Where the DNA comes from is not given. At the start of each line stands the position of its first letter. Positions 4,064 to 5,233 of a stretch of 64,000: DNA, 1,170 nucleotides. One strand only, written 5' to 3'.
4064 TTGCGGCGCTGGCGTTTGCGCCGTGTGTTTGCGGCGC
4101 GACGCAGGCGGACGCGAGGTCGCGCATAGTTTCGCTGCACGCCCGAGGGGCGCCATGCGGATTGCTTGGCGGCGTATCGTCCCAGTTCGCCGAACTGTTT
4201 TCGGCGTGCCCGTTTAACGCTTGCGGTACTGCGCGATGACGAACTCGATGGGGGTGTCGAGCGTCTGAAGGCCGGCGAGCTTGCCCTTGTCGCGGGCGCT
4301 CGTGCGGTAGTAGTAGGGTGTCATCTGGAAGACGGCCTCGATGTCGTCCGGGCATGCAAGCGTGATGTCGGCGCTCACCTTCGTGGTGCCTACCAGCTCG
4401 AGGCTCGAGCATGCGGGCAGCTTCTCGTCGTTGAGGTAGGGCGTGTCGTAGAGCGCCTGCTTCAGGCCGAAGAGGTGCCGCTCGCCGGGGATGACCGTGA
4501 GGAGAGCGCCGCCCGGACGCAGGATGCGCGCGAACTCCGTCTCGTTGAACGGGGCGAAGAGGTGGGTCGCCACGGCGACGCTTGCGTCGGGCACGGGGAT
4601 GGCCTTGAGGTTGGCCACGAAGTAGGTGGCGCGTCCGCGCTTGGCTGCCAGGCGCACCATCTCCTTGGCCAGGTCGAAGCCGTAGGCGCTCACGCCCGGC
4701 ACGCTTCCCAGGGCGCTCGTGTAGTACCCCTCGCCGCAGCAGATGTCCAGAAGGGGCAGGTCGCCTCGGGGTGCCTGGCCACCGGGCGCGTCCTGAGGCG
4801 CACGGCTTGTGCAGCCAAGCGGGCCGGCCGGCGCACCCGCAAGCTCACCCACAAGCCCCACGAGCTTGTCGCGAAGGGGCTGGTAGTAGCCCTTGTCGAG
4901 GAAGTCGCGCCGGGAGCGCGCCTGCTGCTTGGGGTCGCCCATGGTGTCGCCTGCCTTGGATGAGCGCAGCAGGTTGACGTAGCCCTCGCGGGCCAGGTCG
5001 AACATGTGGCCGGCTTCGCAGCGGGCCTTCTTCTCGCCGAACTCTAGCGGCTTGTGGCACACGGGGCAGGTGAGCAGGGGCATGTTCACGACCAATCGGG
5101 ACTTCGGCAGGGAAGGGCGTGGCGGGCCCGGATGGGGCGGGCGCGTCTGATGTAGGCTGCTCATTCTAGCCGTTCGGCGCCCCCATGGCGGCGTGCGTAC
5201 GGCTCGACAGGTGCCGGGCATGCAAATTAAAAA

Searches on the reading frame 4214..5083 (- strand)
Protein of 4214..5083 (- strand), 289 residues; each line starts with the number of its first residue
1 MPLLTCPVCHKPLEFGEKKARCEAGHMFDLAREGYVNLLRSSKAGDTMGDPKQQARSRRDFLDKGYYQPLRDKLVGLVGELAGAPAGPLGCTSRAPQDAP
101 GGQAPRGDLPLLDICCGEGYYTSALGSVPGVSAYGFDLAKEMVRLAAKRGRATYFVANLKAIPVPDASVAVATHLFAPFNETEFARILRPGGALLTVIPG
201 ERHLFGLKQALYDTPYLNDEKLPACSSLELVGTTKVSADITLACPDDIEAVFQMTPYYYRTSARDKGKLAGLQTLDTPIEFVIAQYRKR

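Call 8: find_related_loci(query=window:4214-5083:-, collection=genome_contigs, flank=4000)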
Query window:4214-5083:- (289 aa) in genome_contigs; peptide patterns used: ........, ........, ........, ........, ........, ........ (x = any residue, [..] = any of these).
600 stretches matched a pattern (row limit reached: there are more); 587 encode a relative of the query (tblastn E <= 1e-3); the best 80 are kept; 80 distinct loci.
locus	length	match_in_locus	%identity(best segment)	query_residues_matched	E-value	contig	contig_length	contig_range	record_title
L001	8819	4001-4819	75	1-289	3e-138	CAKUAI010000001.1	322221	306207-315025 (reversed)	MAG: uncultured Coriobacteriales bacterium isolate REFINED_METABAT215_TOP10_CONTIGS_1500_ASSEMBLY_K77_MERGED__Hadza_PheC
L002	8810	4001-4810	64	1-288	6e-121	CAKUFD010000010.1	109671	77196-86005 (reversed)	MAG: uncultured Collinsella sp. isolate REFINED_METABAT215_TOP10_CONTIGS_1500_ASSEMBLY_K77_MERGED__Hadza_PheChl_Fiber-Ha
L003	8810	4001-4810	65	1-288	7e-121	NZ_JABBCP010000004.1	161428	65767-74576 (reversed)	Collinsella acetigenes strain KGMB02528 KGMB02528_contig04, whole genome shotgun sequence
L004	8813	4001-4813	65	1-287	2e-120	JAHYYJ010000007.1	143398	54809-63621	MAG: Collinsella sp. isolate HRGM_Genome_0438 HRGM_Genome_0438_7, whole genome shotgun sequence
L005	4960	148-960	65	1-287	1e-120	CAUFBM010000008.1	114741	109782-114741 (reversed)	MAG TPA_asm: uncultured Collinsella sp. isolate ERR10149254_bin.9_MetaWRAP_v1.3_MAG genome assembly, contig: ERZ19086776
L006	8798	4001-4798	66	3-286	1e-120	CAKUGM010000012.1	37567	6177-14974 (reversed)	MAG: uncultured Collinsella sp. isolate REFINED_METABAT215_TOP10_CONTIGS_1500_ASSEMBLY_K77_MERGED__Hadza_MoBio_hadza-I-L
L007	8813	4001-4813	65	1-287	2e-120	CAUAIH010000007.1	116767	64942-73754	MAG TPA_asm: uncultured Collinsella sp. isolate ERR9578313_bin.7_MetaWRAP_v1.3_MAG genome assembly, contig: ERZ18533967.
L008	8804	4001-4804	66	3-288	1e-120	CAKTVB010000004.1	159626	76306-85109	MAG: uncultured Collinsella sp. isolate REFINED_METABAT215_TOP10_CONTIGS_1500_ASSEMBLY_K77_MERGED__Hadza_PheChl_Fiber-Ha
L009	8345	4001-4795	65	3-287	1e-120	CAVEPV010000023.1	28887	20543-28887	Bacteroidaceae bacterium isolate G02652-L1_cleanbin_000018 genome assembly, contig: Spades_G02652-L1_contig_995, whole g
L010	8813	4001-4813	65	1-287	3e-120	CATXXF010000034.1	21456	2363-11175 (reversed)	MAG TPA_asm: uncultured Collinsella sp. isolate ERR9578312_bin.28_MetaWRAP_v1.3_MAG genome assembly, contig: ERZ18533881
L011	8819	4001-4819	65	1-289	2e-119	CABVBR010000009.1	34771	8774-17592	MAG TPA_asm: uncultured Collinsella sp. isolate MGYG-HGUT-04583 genome assembly, contig: GUT_GENOME283633_9, whole genom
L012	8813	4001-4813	65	1-287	2e-119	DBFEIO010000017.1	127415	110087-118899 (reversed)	MAG TPA_asm: Collinsella sp. isolate MAG6940 k141_91224, whole genome shotgun sequence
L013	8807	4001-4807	65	3-287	1e-119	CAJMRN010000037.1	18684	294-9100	TPA_asm: uncultured bacterium isolate ERR414255-bin.14 genome assembly, contig: NODE_1226_length_18684_cov_5.001288, who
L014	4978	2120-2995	64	3-283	4e-120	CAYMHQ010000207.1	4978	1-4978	MAG TPA_asm: uncultured Coriobacteriaceae bacterium isolate binchicken_co354_328 genome assembly, contig: NODE_19649_len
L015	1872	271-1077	66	3-287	7e-128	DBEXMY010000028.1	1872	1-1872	MAG TPA_asm: Collinsella sp. isolate MAG813 k141_104345, whole genome shotgun sequence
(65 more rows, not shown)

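Call 9: search_protein_families(library=pfam, proteins=[window:4214-5083:-], max_evalue=0.01)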
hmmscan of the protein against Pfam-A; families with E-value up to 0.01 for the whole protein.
window:4214-5083:- (289 aa): 6 families
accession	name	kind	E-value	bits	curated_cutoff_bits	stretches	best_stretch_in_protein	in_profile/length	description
PF21302.3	Zn_ribbon_RlmA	-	1.4e-15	57.4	27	1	5-39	2-36/44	RlmA, N-terminal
PF13649.12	Methyltransf_25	-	1.4e-09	38.9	27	1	112-192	2-97/97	Methyltransferase domain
PF08241.18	Methyltransf_11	-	1.7e-08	35.4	21.2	1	112-195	1-94/95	Methyltransferase domain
PF13489.12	Methyltransf_23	-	0.0016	18.6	27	1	110-158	25-61/164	Methyltransferase domain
PF13847.12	Methyltransf_31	-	0.0024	18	27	1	108-155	4-53/145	Methyltransferase domain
PF08242.18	Methyltransf_12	-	0.0065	17.6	30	0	112-154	1-44/98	Methyltransferase domain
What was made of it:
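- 4214..5083 (-): Context: rlmA (23S rRNA G745/G748 methyltransferase family), the only constant neighbour, transcribed divergently. Pfam PF21302 and methyltransferase domains (call 9).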

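Call 22: find_encoding_contigs(protein=window:4214-5083:-, flank=3000, max_places=10)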
Protein window:4214-5083:- (289 aa): no gene with exactly this product is on record in the collection.

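Call 23: find_homologous_proteins(query=window:4214-5083:-, max_evalue=1e-60)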
Query window:4214-5083:- (289 aa): 1410 proteins with E <= 1e-60 among 5906 candidates; the best 120 are listed.
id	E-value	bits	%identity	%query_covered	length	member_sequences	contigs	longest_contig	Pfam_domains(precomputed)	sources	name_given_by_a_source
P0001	6.5e-191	651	99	100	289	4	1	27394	PF13649.13,PF21302.4,PF08241.19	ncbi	-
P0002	2.0e-144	498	78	100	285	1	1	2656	PF13649.13,PF21302.4,PF08241.19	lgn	-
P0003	2.4e-140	485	78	100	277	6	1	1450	PF13847.13,PF13649.13,PF21302.4,PF08241.19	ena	-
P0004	4.3e-140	484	77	100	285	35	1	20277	PF13649.13,PF21302.4,PF08241.19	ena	-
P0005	8.1e-140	483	77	100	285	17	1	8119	PF13649.13,PF21302.4,PF08241.19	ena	-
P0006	2.7e-138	478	76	100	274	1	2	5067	PF13847.13,PF13649.13,PF21302.4,PF08241.19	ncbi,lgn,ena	-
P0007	3.6e-131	455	73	100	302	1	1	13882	PF13649.13,PF21302.4,PF08241.19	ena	-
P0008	4.8e-131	454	75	100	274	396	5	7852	PF13489.13,PF13649.13,PF21302.4,PF08241.19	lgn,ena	-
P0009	5.7e-131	454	73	100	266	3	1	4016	PF13847.13,PF13489.13,PF13649.13,PF01209.25,PF21302.4,PF08241.19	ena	-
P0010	1.0e-130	453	74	100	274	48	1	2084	PF13489.13,PF13649.13,PF21302.4,PF08241.19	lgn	-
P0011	8.4e-129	447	71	100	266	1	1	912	PF13847.13,PF13489.13,PF13649.13,PF21302.4,PF08241.19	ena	-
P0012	9.0e-127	440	71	100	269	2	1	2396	PF13649.13,PF21302.4,PF08241.19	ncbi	-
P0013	1.7e-126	439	71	100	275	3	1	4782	PF13489.13,PF13649.13,PF21302.4,PF08241.19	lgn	-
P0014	2.1e-125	436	71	100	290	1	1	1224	PF13847.13,PF13489.13,PF13649.13,PF01209.25,PF21302.4,PF08241.19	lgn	-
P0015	8.7e-125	434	70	100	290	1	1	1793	PF13847.13,PF13489.13,PF13649.13,PF01209.25,PF21302.4,PF08241.19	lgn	-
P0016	1.8e-124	433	70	100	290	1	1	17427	PF13847.13,PF13489.13,PF13649.13,PF01209.25,PF21302.4,PF08241.19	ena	-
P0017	2.0e-124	433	70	100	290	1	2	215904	PF13847.13,PF13489.13,PF13649.13,PF01209.25,PF21302.4,PF08241.19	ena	-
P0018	8.2e-124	430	70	100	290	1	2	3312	PF13847.13,PF13489.13,PF13649.13,PF01209.25,PF21302.4,PF08241.19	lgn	-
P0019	4.0e-123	428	70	100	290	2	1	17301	PF13847.13,PF13489.13,PF13649.13,PF01209.25,PF21302.4,PF08241.19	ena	-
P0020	5.5e-122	424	69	100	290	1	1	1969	PF13847.13,PF13489.13,PF13649.13,PF01209.25,PF21302.4,PF08241.19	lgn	-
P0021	6.6e-122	424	70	100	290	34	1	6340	PF13847.13,PF13489.13,PF13649.13,PF21302.4,PF08241.19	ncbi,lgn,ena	-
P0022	2.0e-121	423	70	100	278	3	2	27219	PF13847.13,PF13489.13,PF13649.13,PF01209.25,PF21302.4,PF08241.19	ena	-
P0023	2.6e-121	422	69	100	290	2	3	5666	PF13847.13,PF13489.13,PF13649.13,PF01209.25,PF21302.4,PF08241.19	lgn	-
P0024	1.5e-120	420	68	99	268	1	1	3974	PF13847.13,PF13649.13,PF21302.4,PF08241.19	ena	-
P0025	1.9e-120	419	70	100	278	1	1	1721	PF13847.13,PF13489.13,PF13649.13,PF01209.25,PF21302.4,PF08241.19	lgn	-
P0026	7.7e-120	417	69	99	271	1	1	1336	PF13489.13,PF13649.13,PF21302.4,PF08241.19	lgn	-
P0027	8.0e-120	417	69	100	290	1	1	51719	PF13847.13,PF13489.13,PF13649.13,PF01209.25,PF21302.4,PF08241.19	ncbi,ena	-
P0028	3.8e-119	415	69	100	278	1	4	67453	PF13847.13,PF13489.13,PF13649.13,PF01209.25,PF21302.4,PF08241.19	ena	-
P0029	5.6e-119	415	69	100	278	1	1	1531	PF13847.13,PF13489.13,PF13649.13,PF01209.25,PF21302.4,PF08241.19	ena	-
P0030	3.9e-118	412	68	100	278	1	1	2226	PF13847.13,PF13489.13,PF13649.13,PF01209.25,PF21302.4,PF08241.19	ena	-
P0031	5.8e-118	411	69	100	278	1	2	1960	PF13847.13,PF13489.13,PF13649.13,PF01209.25,PF21302.4,PF08241.19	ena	-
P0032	1.3e-117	410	66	99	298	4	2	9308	PF13847.13,PF13489.13,PF13649.13,PF21302.4,PF08241.19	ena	-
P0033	1.4e-117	410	68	99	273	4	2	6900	PF13489.13,PF13649.13,PF21302.4,PF08241.19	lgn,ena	-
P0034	4.7e-117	408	62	99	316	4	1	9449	PF13649.13,PF21302.4,PF08241.19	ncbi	-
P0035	2.2e-116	406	66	99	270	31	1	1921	PF13489.13,PF13649.13,PF21302.4,PF08241.19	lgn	-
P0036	2.3e-116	406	67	99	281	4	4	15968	PF13489.13,PF13649.13,PF21302.4,PF08241.19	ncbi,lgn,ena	-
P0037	3.4e-116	405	66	99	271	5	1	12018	PF13847.13,PF13489.13,PF13649.13,PF01209.25,PF21302.4,PF08241.19,PF08242.19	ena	-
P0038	9.0e-116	404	67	99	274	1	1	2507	PF13847.13,PF13649.13,PF21302.4,PF08241.19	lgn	-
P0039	2.6e-115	403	68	98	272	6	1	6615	PF13489.13,PF13649.13,PF21302.4,PF08241.19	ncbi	-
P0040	6.1e-115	401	66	99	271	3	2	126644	PF13649.13,PF21302.4,PF08241.19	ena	-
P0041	1.5e-114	400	66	99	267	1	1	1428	PF13489.13,PF13649.13,PF21302.4,PF08241.19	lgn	-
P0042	1.6e-114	400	67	100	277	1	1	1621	PF13847.13,PF13489.13,PF13649.13,PF01209.25,PF21302.4,PF08241.19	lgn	-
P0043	1.6e-114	400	67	99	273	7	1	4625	PF13489.13,PF13649.13,PF21302.4,PF08241.19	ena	-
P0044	1.7e-114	400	64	99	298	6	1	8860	PF13847.13,PF13489.13,PF13649.13,PF21302.4,PF08241.19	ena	-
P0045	1.8e-114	400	66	99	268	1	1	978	PF13847.13,PF13649.13,PF21302.4,PF08241.19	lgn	-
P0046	2.0e-114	400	67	99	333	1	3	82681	PF13489.13,PF13649.13,PF21302.4,PF08241.19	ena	-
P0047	2.6e-114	399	59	99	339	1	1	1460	PF13649.13,PF21302.4,PF08241.19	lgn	-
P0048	3.4e-114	399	67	99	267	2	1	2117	PF13649.13,PF21302.4,PF08241.19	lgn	-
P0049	3.8e-114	399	67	99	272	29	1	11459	PF13649.13,PF21302.4,PF08241.19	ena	-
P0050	4.9e-114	398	66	99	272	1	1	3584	PF13489.13,PF13649.13,PF21302.4,PF08241.19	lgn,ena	-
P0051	7.4e-114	398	66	99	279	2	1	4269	PF13489.13,PF13649.13,PF21302.4,PF08241.19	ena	-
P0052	1.4e-113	397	65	99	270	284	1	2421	PF13649.13,PF21302.4,PF08241.19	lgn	-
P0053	2.3e-113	396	65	99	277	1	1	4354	PF13847.13,PF13489.13,PF13649.13,PF21302.4,PF08241.19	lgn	-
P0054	2.6e-113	396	65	100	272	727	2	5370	PF13649.13,PF21302.4,PF08241.19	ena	-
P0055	2.7e-113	396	65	99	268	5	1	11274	PF13847.13,PF13649.13,PF21302.4,PF08241.19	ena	-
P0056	4.4e-113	395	66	99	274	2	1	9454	PF13649.13,PF21302.4,PF08241.19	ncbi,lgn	-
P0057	6.7e-113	395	67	99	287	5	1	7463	PF13489.13,PF13649.13,PF21302.4,PF08241.19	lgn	-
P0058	1.4e-112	394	66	99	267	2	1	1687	PF13489.13,PF13649.13,PF21302.4,PF08241.19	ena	-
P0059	2.8e-112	393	66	99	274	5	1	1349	PF13847.13,PF13489.13,PF13649.13,PF01209.25,PF21302.4,PF08241.19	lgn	-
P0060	3.1e-112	393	65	99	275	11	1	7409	PF13489.13,PF13649.13,PF21302.4,PF08241.19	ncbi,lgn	-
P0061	3.2e-112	392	66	99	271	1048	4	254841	PF13847.13,PF13489.13,PF13649.13,PF21302.4,PF08241.19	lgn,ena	-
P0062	3.8e-112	392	64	99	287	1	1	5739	PF13649.13,PF21302.4,PF08241.19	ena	-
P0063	6.3e-112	391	66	99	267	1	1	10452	PF13649.13,PF21302.4,PF08241.19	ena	-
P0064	6.4e-112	391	65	99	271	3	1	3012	PF13489.13,PF13649.13,PF21302.4,PF08241.19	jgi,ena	-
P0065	8.7e-112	391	66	100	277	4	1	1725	PF13847.13,PF13489.13,PF13649.13,PF01209.25,PF21302.4,PF08241.19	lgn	-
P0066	1.1e-111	391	64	99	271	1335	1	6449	PF13847.13,PF13489.13,PF13649.13,PF21302.4,PF08241.19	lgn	-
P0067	1.3e-111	390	65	99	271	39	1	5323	PF13847.13,PF13489.13,PF13649.13,PF21302.4,PF08241.19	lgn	-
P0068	1.3e-111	390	64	99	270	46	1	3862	PF13847.13,PF13489.13,PF13649.13,PF21302.4,PF08241.19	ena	-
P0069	2.0e-111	390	62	99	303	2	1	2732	PF13847.13,PF13489.13,PF13649.13,PF21302.4,PF08241.19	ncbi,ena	-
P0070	3.0e-111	389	59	99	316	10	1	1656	PF13489.13,PF13649.13,PF21302.4,PF08241.19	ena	-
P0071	3.2e-111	389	64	99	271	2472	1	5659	PF13847.13,PF13489.13,PF13649.13,PF21302.4,PF08241.19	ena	-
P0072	3.4e-111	389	65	100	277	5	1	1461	PF13847.13,PF13489.13,PF13649.13,PF21302.4,PF08241.19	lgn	-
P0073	4.2e-111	389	64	99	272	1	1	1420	PF13847.13,PF13649.13,PF01209.25,PF21302.4,PF08241.19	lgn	-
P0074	4.7e-111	389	63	99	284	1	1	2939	PF13489.13,PF13649.13,PF21302.4,PF08241.19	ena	-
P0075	5.3e-111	388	64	100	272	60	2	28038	PF13847.13,PF13489.13,PF13649.13,PF21302.4,PF08241.19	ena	-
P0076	9.7e-111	388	65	99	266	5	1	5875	PF13649.13,PF21302.4,PF08241.19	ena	-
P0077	1.1e-110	387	64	99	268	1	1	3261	PF13489.13,PF13649.13,PF21302.4,PF08241.19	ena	-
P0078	1.3e-110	387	64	99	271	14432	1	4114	PF13847.13,PF13489.13,PF13649.13,PF21302.4,PF08241.19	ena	-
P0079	1.4e-110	387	65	99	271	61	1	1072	PF13847.13,PF13489.13,PF13649.13,PF21302.4,PF08241.19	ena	-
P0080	3.0e-110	386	65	100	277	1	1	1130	PF13847.13,PF13489.13,PF13649.13,PF01209.25,PF21302.4,PF08241.19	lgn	-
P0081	7.6e-110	385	64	99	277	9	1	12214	PF13489.13,PF13649.13,PF21302.4,PF08241.19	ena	-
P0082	1.3e-109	384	66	99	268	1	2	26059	PF13847.13,PF13489.13,PF13649.13,PF21302.4,PF08241.19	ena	-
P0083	1.9e-109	383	61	99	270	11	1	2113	PF13489.13,PF13649.13,PF21302.4,PF08241.19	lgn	-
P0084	2.4e-109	383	62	99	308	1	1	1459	PF13489.13,PF13649.13,PF21302.4,PF08241.19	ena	-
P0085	2.4e-109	383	63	99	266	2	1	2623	PF13649.13,PF21302.4,PF08241.19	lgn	-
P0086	2.7e-109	383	65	99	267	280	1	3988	PF13847.13,PF13489.13,PF13649.13,PF21302.4,PF08241.19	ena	-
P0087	3.3e-109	383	64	99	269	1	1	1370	PF13649.13,PF21302.4,PF08241.19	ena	-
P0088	1.7e-108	380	61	99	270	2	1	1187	PF13847.13,PF13489.13,PF13649.13,PF01209.25,PF21302.4,PF08241.19,PF08242.19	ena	-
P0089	2.0e-108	380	64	99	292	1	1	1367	PF13649.13,PF21302.4,PF08241.19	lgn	-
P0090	4.4e-108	379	62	99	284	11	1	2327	PF13649.13,PF21302.4,PF08241.19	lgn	-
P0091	1.1e-107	378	63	99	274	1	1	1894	PF13489.13,PF13649.13,PF01209.25,PF21302.4,PF08241.19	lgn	-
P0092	1.9e-107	377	62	99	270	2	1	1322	PF13489.13,PF13649.13,PF21302.4,PF08241.19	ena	-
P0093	5.2e-107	375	64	99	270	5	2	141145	PF13847.13,PF13489.13,PF13649.13,PF21302.4,PF08241.19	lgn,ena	-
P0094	1.3e-106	374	63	97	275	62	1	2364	PF13847.13,PF13489.13,PF13649.13,PF21302.4,PF08241.19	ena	-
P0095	1.9e-106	373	62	99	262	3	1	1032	PF13847.13,PF13489.13,PF13649.13,PF01209.25,PF21302.4,PF08241.19,PF08242.19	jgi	jgi:23S rRNA (guanine745-N1)-methyltransferase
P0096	3.4e-106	373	61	99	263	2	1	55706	PF13847.13,PF13489.13,PF13649.13,PF01209.25,PF21302.4,PF08241.19,PF08242.19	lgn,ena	-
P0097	7.3e-106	372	62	99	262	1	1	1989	PF13847.13,PF13489.13,PF13649.13,PF21302.4,PF08241.19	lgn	-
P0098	1.6e-105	370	61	99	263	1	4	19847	PF13847.13,PF13489.13,PF13649.13,PF01209.25,PF21302.4,PF08241.19,PF08242.19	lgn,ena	-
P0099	2.0e-105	370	59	99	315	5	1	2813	PF13847.13,PF13489.13,PF13649.13,PF21302.4,PF08241.19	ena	-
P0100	4.1e-105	369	61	99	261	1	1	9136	PF13847.13,PF13489.13,PF13649.13,PF01209.25,PF21302.4,PF08241.19,PF08242.19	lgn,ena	-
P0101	4.3e-105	369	59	99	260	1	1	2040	PF13847.13,PF13489.13,PF13649.13,PF01209.25,PF21302.4,PF08241.19,PF08242.19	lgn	-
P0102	4.3e-105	369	62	99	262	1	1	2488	PF13847.13,PF13489.13,PF13649.13,PF21302.4,PF08241.19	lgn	-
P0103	5.4e-105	369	60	99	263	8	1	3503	PF13847.13,PF13489.13,PF13649.13,PF01209.25,PF21302.4,PF08241.19,PF08242.19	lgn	-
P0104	6.1e-105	369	62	99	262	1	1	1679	PF13847.13,PF13489.13,PF13649.13,PF21302.4,PF08241.19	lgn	-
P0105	6.9e-105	368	60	99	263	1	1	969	PF13847.13,PF13489.13,PF13649.13,PF01209.25,PF21302.4,PF08241.19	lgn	-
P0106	7.6e-105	368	60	99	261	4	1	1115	PF13847.13,PF13489.13,PF13649.13,PF21302.4,PF08241.19,PF08242.19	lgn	-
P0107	8.4e-105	368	60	99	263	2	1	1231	PF13847.13,PF13489.13,PF13649.13,PF01209.25,PF21302.4,PF08241.19,PF08242.19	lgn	-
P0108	1.2e-104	368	60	99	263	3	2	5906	PF13847.13,PF13489.13,PF13649.13,PF01209.25,PF21302.4,PF08241.19,PF08242.19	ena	-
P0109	1.2e-104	368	61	99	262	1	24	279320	PF13847.13,PF13489.13,PF13649.13,PF21302.4,PF08241.19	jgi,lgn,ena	-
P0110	1.6e-104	367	60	99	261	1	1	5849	PF13847.13,PF13489.13,PF13649.13,PF01209.25,PF21302.4,PF08241.19,PF08242.19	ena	-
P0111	1.6e-104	367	61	99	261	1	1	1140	PF13847.13,PF13489.13,PF13649.13,PF01209.25,PF21302.4,PF08241.19,PF08242.19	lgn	-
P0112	1.8e-104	367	60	99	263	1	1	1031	PF13847.13,PF13489.13,PF13649.13,PF01209.25,PF21302.4,PF08241.19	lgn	-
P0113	2.5e-104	367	59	99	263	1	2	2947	PF13847.13,PF13489.13,PF13649.13,PF01209.25,PF21302.4,PF08241.19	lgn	-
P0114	3.2e-104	366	59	99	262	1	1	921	PF13847.13,PF13649.13,PF01209.25,PF21302.4,PF08241.19,PF08242.19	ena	-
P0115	3.4e-104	366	61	99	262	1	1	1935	PF13847.13,PF13489.13,PF13649.13,PF21302.4,PF08241.19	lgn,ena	-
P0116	3.5e-104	366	60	99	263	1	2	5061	PF13847.13,PF13489.13,PF13649.13,PF01209.25,PF21302.4,PF08241.19,PF08242.19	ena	-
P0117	5.2e-104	366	60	99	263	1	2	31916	PF13847.13,PF13489.13,PF13649.13,PF01209.25,PF21302.4,PF08241.19,PF08242.19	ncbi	-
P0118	7.5e-104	365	61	99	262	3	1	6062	PF13847.13,PF13489.13,PF13649.13,PF21302.4,PF08241.19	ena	-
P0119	2.1e-103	364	61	98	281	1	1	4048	PF13847.13,PF13489.13,PF13649.13,PF21302.4,PF08241.19,PF08242.19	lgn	-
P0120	3.2e-103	363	61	99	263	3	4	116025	PF13847.13,PF13489.13,PF13649.13,PF01209.25,PF21302.4,PF08241.19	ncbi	-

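Call 24: find_encoding_contigs(protein=P0001, flank=2500, max_places=3)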
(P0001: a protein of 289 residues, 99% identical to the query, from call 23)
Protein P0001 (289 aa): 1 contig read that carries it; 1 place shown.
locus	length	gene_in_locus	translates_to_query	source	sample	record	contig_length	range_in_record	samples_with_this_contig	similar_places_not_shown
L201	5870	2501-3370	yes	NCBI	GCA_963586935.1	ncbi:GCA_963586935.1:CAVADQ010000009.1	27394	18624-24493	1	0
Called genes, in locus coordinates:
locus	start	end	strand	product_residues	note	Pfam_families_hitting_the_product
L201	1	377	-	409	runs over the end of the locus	-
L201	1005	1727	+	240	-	PF00027:cNMP_binding, PF13545:HTH_Crp_2 (weak)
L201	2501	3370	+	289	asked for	PF21302:Zn_ribbon_RlmA, PF08241:Methyltransf_11, PF13649:Methyltransf_25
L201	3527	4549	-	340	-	PF12146:Hydrolase_4, PF00561:Abhydrolase_1, PF00326:Peptidase_S9 (weak)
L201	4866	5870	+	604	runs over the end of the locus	PF00890:FAD_binding_2, PF01266:DAO (faint), PF07992:Pyr_redox_2 (faint), PF12831:FAD_oxidored (weak)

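Call 25: find_encoding_contigs(protein=P0004, flank=2500, max_places=4)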
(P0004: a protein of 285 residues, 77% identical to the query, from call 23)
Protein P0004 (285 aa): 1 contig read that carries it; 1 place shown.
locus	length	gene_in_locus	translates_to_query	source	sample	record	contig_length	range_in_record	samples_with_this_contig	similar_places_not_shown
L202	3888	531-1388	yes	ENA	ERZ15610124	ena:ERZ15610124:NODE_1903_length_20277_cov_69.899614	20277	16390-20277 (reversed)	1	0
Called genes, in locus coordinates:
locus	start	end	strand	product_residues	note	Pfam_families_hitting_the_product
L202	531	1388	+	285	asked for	PF21302:Zn_ribbon_RlmA, PF13649:Methyltransf_25, PF08241:Methyltransf_11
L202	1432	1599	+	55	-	-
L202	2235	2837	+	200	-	PF13635:DUF4143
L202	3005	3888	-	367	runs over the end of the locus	PF12146:Hydrolase_4, PF00561:Abhydrolase_1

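Call 26: find_encoding_contigs(protein=P0007, flank=2500, max_places=3)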
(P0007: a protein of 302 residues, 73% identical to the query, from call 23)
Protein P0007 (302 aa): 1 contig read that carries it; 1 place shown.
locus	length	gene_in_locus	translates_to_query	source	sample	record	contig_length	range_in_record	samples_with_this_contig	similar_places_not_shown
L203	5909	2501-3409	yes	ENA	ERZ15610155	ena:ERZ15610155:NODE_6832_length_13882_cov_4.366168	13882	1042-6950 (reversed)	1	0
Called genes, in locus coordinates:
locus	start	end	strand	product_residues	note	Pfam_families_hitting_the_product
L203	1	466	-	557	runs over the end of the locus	PF03486:HI0933_like (faint), PF01946:Thi4 (faint), PF00890:FAD_binding_2, PF01266:DAO, PF12831:FAD_oxidored (weak)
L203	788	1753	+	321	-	PF00126:HTH_1, PF03466:LysR_substrate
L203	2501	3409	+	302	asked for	PF21302:Zn_ribbon_RlmA, PF08241:Methyltransf_11, PF13649:Methyltransf_25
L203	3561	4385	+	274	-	PF02633:Creatininase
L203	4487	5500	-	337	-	PF00561:Abhydrolase_1, PF12146:Hydrolase_4, PF12697:Abhydrolase_6, PF00326:Peptidase_S9 (weak)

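Call 27: find_encoding_contigs(protein=P0008, flank=2500, max_places=4)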
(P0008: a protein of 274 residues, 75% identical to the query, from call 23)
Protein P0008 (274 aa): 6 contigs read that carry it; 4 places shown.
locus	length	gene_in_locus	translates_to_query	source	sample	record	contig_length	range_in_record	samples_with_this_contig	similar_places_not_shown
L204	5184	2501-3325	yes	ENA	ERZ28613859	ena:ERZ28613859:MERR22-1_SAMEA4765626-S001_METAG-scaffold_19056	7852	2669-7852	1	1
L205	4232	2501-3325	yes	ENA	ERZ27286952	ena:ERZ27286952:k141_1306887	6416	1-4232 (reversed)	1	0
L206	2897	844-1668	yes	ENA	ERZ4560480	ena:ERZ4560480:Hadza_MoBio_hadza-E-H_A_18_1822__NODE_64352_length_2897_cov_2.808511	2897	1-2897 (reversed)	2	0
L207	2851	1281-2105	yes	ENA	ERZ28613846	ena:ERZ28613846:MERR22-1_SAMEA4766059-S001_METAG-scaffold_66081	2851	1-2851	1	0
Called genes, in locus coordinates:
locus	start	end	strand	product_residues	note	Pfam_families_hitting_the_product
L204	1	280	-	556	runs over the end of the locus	PF01946:Thi4 (faint), PF00890:FAD_binding_2, PF01266:DAO, PF03486:HI0933_like (faint), PF07992:Pyr_redox_2 (faint), PF12831:FAD_oxidored (weak)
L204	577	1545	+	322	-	PF00126:HTH_1, PF03466:LysR_substrate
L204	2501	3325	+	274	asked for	PF21302:Zn_ribbon_RlmA, PF13489:Methyltransf_23 (weak), PF13649:Methyltransf_25, PF08241:Methyltransf_11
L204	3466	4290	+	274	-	PF02633:Creatininase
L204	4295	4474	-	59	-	-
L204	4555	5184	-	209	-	?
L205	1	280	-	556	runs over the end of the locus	PF01946:Thi4 (faint), PF00890:FAD_binding_2, PF01266:DAO, PF03486:HI0933_like (faint), PF07992:Pyr_redox_2 (faint), PF12831:FAD_oxidored (weak)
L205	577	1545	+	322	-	PF00126:HTH_1, PF03466:LysR_substrate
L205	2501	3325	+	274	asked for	PF21302:Zn_ribbon_RlmA, PF13489:Methyltransf_23 (weak), PF13649:Methyltransf_25, PF08241:Methyltransf_11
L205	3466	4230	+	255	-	?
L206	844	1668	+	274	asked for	PF21302:Zn_ribbon_RlmA, PF13489:Methyltransf_23 (weak), PF13649:Methyltransf_25, PF08241:Methyltransf_11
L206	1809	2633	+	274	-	PF02633:Creatininase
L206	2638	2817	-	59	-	-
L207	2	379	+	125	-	?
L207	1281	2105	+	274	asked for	PF21302:Zn_ribbon_RlmA, PF13489:Methyltransf_23 (weak), PF13649:Methyltransf_25, PF08241:Methyltransf_11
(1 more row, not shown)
